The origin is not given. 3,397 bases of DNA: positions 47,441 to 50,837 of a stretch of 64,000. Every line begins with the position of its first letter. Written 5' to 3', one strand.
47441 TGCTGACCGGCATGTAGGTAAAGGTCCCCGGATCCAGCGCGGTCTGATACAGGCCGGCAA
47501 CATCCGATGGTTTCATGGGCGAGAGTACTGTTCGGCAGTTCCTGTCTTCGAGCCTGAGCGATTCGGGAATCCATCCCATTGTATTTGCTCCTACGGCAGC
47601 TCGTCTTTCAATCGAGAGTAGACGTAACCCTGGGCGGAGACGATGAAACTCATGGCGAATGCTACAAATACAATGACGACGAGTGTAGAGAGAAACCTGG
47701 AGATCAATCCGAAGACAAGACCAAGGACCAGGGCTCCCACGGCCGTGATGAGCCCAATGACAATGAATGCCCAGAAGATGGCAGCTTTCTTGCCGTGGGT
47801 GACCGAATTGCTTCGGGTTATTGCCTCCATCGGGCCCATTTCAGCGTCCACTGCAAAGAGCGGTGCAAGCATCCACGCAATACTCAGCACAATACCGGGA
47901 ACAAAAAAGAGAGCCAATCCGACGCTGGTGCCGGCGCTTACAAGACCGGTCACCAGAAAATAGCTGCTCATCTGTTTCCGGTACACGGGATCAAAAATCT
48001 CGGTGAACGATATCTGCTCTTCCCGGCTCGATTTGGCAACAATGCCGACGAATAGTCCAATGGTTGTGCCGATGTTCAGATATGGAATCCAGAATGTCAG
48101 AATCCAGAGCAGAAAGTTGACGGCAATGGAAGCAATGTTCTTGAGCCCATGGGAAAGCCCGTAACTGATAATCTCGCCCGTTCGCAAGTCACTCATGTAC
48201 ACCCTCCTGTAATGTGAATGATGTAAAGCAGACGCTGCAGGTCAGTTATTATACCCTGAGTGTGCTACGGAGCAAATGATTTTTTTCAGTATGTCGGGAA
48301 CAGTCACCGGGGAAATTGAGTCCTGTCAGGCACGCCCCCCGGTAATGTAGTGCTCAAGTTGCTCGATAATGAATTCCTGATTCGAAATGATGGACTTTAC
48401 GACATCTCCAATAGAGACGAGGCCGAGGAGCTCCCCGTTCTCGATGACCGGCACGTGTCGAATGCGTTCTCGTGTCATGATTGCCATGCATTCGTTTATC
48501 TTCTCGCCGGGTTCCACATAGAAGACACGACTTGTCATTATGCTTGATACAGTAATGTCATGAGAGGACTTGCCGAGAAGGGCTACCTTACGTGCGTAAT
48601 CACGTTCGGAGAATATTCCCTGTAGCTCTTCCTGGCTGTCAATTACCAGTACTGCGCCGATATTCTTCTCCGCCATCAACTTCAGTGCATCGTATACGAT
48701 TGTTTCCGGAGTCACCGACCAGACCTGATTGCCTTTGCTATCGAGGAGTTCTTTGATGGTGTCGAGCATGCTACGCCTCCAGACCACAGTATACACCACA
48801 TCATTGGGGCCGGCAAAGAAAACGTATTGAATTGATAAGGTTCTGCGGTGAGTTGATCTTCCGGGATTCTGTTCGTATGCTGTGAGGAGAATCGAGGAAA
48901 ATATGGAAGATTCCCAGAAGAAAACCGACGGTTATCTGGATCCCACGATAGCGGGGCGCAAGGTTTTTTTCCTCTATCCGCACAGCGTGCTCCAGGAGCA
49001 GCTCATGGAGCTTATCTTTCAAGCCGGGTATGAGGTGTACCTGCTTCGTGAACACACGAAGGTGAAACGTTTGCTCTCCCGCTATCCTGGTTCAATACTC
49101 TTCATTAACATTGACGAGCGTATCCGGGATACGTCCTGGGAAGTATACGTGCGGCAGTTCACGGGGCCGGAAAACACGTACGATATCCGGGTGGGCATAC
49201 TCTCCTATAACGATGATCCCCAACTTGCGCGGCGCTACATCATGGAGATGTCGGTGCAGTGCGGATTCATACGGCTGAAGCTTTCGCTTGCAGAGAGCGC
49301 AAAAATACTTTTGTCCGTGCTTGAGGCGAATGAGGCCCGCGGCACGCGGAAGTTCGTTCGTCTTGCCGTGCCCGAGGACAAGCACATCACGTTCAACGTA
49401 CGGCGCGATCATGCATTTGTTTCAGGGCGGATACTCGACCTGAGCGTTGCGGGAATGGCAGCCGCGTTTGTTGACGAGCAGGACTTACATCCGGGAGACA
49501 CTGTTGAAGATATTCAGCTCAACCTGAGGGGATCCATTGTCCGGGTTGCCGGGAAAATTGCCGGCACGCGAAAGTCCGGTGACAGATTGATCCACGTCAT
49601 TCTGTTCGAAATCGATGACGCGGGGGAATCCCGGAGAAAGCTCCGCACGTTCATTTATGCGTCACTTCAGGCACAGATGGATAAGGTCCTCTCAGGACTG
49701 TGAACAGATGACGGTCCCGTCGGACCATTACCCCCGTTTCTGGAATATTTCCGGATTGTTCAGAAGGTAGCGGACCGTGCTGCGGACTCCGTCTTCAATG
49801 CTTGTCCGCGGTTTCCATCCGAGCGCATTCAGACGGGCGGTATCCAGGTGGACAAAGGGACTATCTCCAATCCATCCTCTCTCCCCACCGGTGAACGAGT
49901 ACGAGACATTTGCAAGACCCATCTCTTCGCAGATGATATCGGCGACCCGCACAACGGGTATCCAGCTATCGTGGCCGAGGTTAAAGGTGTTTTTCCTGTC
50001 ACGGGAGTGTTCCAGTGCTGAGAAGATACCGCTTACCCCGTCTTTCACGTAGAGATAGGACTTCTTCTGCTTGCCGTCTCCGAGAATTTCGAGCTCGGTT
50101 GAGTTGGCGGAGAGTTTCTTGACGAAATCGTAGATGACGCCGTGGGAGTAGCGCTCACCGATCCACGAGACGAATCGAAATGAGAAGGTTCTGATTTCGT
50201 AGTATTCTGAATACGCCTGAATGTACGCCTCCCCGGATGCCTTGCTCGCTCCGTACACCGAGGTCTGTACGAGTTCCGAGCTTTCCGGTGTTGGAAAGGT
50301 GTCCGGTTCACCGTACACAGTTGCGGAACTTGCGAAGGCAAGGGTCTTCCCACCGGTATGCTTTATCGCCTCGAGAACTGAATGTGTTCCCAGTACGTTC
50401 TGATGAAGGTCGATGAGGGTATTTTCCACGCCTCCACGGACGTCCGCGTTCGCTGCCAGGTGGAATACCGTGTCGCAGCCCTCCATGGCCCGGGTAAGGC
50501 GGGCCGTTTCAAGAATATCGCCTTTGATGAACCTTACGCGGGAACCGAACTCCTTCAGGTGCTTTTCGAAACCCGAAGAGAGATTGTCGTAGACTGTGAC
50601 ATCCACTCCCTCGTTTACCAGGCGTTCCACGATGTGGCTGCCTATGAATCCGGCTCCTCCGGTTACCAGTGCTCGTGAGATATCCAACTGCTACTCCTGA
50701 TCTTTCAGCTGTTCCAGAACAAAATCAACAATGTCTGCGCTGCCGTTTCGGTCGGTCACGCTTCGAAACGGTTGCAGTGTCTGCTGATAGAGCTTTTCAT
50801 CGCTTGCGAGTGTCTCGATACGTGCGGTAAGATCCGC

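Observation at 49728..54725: Complete GDP-heptose pathway co-operonic with a diacylglycerol-type (UgtP/MGDG-synthase-like) glycosyltransferase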

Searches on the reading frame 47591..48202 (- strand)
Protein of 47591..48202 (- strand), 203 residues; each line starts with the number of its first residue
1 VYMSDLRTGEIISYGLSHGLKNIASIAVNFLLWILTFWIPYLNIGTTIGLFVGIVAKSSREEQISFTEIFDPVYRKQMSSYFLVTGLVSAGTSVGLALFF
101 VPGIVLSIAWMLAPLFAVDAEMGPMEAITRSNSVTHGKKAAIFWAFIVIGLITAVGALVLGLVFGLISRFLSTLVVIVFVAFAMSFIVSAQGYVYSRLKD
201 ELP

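Call 4: search_protein_families(library=pfam, proteins=[window:47591-48202:-])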
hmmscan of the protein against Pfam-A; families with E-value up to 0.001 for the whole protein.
window:47591-48202:- (203 aa): 1 family
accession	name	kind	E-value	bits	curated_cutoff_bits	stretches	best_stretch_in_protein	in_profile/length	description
PF06790.16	UPF0259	-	7.5e-06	26.4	31.4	1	51-188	107-239/248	Uncharacterised protein family (UPF0259)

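Call 5: search_protein_families(library=ncbifam, proteins=[window:47591-48202:-])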
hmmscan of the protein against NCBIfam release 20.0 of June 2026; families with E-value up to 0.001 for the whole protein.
window:47591-48202:- (203 aa): 1 family
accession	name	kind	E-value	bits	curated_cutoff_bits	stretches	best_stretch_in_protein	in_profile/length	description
NF002774.0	PRK02868.1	equivalog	2e-07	31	227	1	52-184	104-231/248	YciC family protein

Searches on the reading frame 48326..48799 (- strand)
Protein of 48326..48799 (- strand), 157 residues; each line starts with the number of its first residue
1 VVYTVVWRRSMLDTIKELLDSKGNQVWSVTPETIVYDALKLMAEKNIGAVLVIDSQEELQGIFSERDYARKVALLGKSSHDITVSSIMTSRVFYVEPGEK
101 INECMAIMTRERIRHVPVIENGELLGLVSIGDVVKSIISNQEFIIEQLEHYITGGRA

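Call 4: search_protein_families(library=pfam, proteins=[window:48326-48799:-])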
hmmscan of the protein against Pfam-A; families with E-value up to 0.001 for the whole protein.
window:48326-48799:- (157 aa): 1 family
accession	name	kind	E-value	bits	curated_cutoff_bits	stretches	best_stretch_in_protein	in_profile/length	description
PF00571.33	CBS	-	6.2e-26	90.9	24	2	84-137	1-55/57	CBS domain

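Call 5: search_protein_families(library=ncbifam, proteins=[window:48326-48799:-])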
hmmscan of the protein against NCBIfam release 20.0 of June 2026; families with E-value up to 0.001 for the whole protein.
window:48326-48799:- (157 aa): 26 families (the best 25 are shown)
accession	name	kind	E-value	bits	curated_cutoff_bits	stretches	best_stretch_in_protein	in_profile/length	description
NF041552.1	TF_PrdR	equivalog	3.1e-16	58.8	795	1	24-151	14-139/577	sigma-54 dependent transcriptional regulator PrdR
TIGR00393.1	kpsF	subfamily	3.1e-15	56.5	203.7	1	10-128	152-267/268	KpsF/GutQ family sugar-phosphate isomerase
NF008141.0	PRK10892.1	equivalog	1.3e-12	47.7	505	1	9-136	200-325/328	arabinose-5-phosphate isomerase KdsD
TIGR01302.1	IMP_dehydrog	equivalog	1.8e-11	43.6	481.5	1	21-137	85-200/450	IMP dehydrogenase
NF053704.1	TransRegCcpNBacil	equivalog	2.7e-11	43.3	260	1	29-139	87-199/208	transcriptional regulator CcpN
NF011443.0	PRK14869.1-5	equivalog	2.9e-11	42.5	335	2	19-72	72-125/546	putative manganese-dependent inorganic diphosphatase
NF011440.0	PRK14869.1-2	equivalog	5.1e-11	41.9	746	2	18-73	69-124/541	putative manganese-dependent inorganic diphosphatase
NF011442.0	PRK14869.1-4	equivalog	2.9e-10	39.2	400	1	23-71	77-125/543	putative manganese-dependent inorganic diphosphatase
NF008581.0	PRK11543.1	equivalog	1.6e-09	37.2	481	1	12-136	196-318/321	arabinose-5-phosphate isomerase GutQ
NF053603.1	HhpR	exception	1.7e-08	34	520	1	83-139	223-280/282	CBS domain-containing high hydrostatic pressure regulator HhpR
TIGR00400.1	mgtE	equivalog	3.4e-08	32.7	232.75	1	43-140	161-254/450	magnesium transporter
NF041630.1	CBS_CbpB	equivalog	4.3e-08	33.1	125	1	90-150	19-80/143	cyclic-di-AMP-binding protein CbpB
NF011449.0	PRK14869.2-5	equivalog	1.3e-07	31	411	0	14-71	68-123/451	putative manganese-dependent inorganic diphosphatase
NF011447.0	PRK14869.2-3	equivalog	1.6e-07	30.3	522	1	20-72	72-124/540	putative manganese-dependent inorganic diphosphatase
TIGR01186.1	proV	subfamily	2.6e-07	30.1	326.6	1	14-140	240-360/363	betaine/proline/choline family ABC transporter ATP-binding protein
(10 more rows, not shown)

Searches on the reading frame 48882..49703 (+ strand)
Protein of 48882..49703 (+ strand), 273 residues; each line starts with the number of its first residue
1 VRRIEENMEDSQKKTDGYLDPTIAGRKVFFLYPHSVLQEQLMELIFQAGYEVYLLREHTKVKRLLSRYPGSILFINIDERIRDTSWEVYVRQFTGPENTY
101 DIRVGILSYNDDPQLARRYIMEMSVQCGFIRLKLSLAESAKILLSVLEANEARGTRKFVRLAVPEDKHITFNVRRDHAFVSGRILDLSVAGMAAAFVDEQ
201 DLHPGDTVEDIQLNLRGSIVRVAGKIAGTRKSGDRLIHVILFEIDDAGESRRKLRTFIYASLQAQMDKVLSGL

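Call 4: search_protein_families(library=pfam, proteins=[window:48882-49703:+])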
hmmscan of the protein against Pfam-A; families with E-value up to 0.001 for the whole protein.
window:48882-49703:+ (273 aa): 1 family
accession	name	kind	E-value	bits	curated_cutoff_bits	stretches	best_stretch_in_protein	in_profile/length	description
PF07238.19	PilZ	-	1.8e-06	28.7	22.5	1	156-259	3-101/102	PilZ domain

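Call 5: search_protein_families(library=ncbifam, proteins=[window:48882-49703:+])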
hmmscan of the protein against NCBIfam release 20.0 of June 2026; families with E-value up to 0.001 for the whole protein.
window:48882-49703:+ (273 aa): 0 families

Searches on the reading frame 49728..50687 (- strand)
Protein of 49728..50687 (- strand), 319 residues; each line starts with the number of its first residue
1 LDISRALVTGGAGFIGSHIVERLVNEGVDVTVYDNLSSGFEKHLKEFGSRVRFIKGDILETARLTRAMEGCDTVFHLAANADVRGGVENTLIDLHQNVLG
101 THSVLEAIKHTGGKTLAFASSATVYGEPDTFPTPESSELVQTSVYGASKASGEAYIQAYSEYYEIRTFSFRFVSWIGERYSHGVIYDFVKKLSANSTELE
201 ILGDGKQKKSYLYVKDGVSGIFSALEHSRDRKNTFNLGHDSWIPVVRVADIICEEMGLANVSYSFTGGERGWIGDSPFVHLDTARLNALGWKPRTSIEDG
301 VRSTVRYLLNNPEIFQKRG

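Call 4: search_protein_families(library=pfam, proteins=[window:49728-50687:-])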
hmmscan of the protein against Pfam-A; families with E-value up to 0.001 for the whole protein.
window:49728-50687:- (319 aa): 10 families
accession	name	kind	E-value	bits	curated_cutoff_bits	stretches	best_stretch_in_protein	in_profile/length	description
PF01370.27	Epimerase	-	5.8e-51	173.6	20.9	1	6-238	1-240/240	NAD dependent epimerase/dehydratase family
PF16363.11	GDP_Man_Dehyd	-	4.3e-45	155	27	1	7-303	1-331/332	GDP-mannose 4,6 dehydratase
PF01073.25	3Beta_HSD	-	1.8e-24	86.7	22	1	7-216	1-220/280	3-beta hydroxysteroid dehydrogenase/isomerase family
PF02719.21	Polysacc_synt_2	-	2.6e-14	53.5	20.2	1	7-257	2-248/293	Polysaccharide biosynthesis protein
PF13460.12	NAD_binding_10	-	9.6e-14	52.1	27.2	1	10-158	1-133/184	NAD(P)H-binding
PF04321.23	RmlD_sub_bind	-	3.6e-12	46.4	27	1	6-236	3-211/287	RmlD substrate binding domain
PF07993.18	NAD_binding_4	-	4.5e-12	46.1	20.1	1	8-171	1-203/258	Male sterility protein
PF00106.31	adh_short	-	5.2e-08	33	26.6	1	6-81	3-85/195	short chain dehydrogenase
PF05368.20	NmrA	-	2.1e-05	24.7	27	1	5-83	4-84/298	NmrA-like family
PF08659.16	KR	-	0.00019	21.9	22.6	1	6-79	3-90/180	KR domain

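Call 5: search_protein_families(library=ncbifam, proteins=[window:49728-50687:-])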
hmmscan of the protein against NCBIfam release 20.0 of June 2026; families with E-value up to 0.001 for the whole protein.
window:49728-50687:- (319 aa): 57 families (the best 25 are shown)
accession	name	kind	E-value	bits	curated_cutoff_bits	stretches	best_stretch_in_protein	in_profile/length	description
TIGR01181.1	dTDP_gluc_dehyt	equivalog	1.2e-44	152.7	365.1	1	6-313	2-316/321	dTDP-glucose 4,6-dehydratase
TIGR01179.1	galE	equivalog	1.3e-41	142.6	262.3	1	6-307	2-324/332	UDP-glucose 4-epimerase GalE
TIGR04180.1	EDH_00030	hypoth_equivalog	5.4e-32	111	475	1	7-257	2-257/297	NAD-dependent 4,6-dehydratase LegB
NF007956.0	PRK10675.1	subfamily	6.1e-25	88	394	1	5-155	2-159/338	UDP-glucose 4-epimerase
NF007582.0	PRK10217.1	equivalog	2.3e-22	79.6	698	1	5-313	3-336/355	dTDP-glucose 4,6-dehydratase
NF007490.0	PRK10084.1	subfamily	3.9e-22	78.7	649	1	6-315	3-341/361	dTDP-glucose 4,6-dehydratase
NF042423.1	oxyalk_red_Shew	equivalog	1e-21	77.4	580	1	3-219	8-215/331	2-alkyl-3-oxoalkanoate reductase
TIGR02197.1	heptose_epim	equivalog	1.8e-21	76.7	274.6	1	7-309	2-314/316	ADP-glyceromanno-heptose 6-epimerase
TIGR03466.1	HpnA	hypoth_equivalog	7.2e-20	71.1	367.65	1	5-151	2-144/327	hopanoid-associated sugar epimerase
NF042422.1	oxyalk_red_OleD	equivalog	9.3e-19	67.9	580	1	6-227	3-217/329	2-alkyl-3-oxoalkanoate reductase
NF011728.1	PRK15181.1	equivalog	4.8e-17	62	760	1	4-219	16-243/348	Vi polysaccharide biosynthesis UDP-N-acetylglucosaminuronic acid C-4 epimerase TviC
TIGR02622.1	CDP_4_6_dhtase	equivalog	2.1e-16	60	278.45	1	5-307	6-329/352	CDP-glucose 4,6-dehydratase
NF043036.1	ErythonDh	equivalog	3.1e-16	59.5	325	1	6-160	3-164/321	D-erythronate dehydrogenase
NF008872.0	PRK11908.1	equivalog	9.4e-15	54.5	294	1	5-242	3-256/349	bifunctional UDP-4-keto-pentose/UDP-xylose synthase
NF047922.1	GDPFucSynFcl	equivalog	1.2e-12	48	500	1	5-311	4-304/308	GDP-L-fucose synthase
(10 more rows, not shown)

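Call 28: search_solved_structures(query=window:49728-50687:-, max_evalue=1e-20)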
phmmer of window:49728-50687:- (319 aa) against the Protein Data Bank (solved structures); distinct sequences matched with E-value up to 1e-20: 38.
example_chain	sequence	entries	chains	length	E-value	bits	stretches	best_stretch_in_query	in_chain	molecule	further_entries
8rdg_A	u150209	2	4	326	2.6e-80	273.2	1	5-310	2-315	SDR family NAD(P)-dependent oxidoreductase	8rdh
8rdi_A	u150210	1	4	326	9.3e-80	271.4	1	5-310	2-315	SDR family NAD(P)-dependent oxidoreductase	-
3ehe_A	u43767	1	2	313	7.2e-79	268.5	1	5-310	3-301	UDP-glucose 4-epimerase (GalE-1)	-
3icp_A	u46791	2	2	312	2.4e-62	214.2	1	5-307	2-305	NAD-dependent epimerase/dehydratase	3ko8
3aw9_A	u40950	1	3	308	4.7e-58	200.1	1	5-307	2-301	NAD-dependent epimerase/dehydratase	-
4zrm_A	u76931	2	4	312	2.5e-35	125.5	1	6-309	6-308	UDP-glucose 4-epimerase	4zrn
6dnt_A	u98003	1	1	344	6.3e-34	120.9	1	5-311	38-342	NAD-dependent epimerase/dehydratase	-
7ys8_A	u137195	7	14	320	2.1e-33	119.1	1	5-309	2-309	UDP-glucose 4-epimerase | UDP-glucose 4-epimerase along with EC 5.1.3.2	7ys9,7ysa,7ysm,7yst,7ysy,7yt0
6wjb_A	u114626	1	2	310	1.2e-32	116.7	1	2-238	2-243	NAD-dependent epimerase/dehydratase family protein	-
6wj9_A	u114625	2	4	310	1.1e-31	113.5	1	2-238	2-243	NAD-dependent epimerase/dehydratase family protein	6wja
6pmh_A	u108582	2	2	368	1.6e-31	112.9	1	6-317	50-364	UDP-glucose 4-epimerase related protein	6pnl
5u4q_A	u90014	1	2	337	3.2e-29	105.4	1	5-305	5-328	dTDP-glucose 4,6-dehydratase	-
2p5u_A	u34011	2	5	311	2.5e-28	102.5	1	5-307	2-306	UDP-glucose 4-epimerase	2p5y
1orr_A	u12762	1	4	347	3.9e-27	98.5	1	4-303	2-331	CDP-tyvelose-2-epimerase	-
4lk3_A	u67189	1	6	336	3.6e-26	95.4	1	2-310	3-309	UDP-glucuronic acid decarboxylase 1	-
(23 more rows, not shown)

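Call 33: search_solved_structures(query=window:49728-50687:-, max_evalue=1e-70, show_alignments=2)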
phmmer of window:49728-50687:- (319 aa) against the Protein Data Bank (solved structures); distinct sequences matched with E-value up to 1e-70: 3.
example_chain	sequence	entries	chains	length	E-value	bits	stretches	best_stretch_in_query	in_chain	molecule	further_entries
8rdg_A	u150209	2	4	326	2.6e-80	273.2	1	5-310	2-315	SDR family NAD(P)-dependent oxidoreductase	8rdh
8rdi_A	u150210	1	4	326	9.3e-80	271.4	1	5-310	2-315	SDR family NAD(P)-dependent oxidoreductase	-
3ehe_A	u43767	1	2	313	7.2e-79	268.5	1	5-310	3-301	UDP-glucose 4-epimerase (GalE-1)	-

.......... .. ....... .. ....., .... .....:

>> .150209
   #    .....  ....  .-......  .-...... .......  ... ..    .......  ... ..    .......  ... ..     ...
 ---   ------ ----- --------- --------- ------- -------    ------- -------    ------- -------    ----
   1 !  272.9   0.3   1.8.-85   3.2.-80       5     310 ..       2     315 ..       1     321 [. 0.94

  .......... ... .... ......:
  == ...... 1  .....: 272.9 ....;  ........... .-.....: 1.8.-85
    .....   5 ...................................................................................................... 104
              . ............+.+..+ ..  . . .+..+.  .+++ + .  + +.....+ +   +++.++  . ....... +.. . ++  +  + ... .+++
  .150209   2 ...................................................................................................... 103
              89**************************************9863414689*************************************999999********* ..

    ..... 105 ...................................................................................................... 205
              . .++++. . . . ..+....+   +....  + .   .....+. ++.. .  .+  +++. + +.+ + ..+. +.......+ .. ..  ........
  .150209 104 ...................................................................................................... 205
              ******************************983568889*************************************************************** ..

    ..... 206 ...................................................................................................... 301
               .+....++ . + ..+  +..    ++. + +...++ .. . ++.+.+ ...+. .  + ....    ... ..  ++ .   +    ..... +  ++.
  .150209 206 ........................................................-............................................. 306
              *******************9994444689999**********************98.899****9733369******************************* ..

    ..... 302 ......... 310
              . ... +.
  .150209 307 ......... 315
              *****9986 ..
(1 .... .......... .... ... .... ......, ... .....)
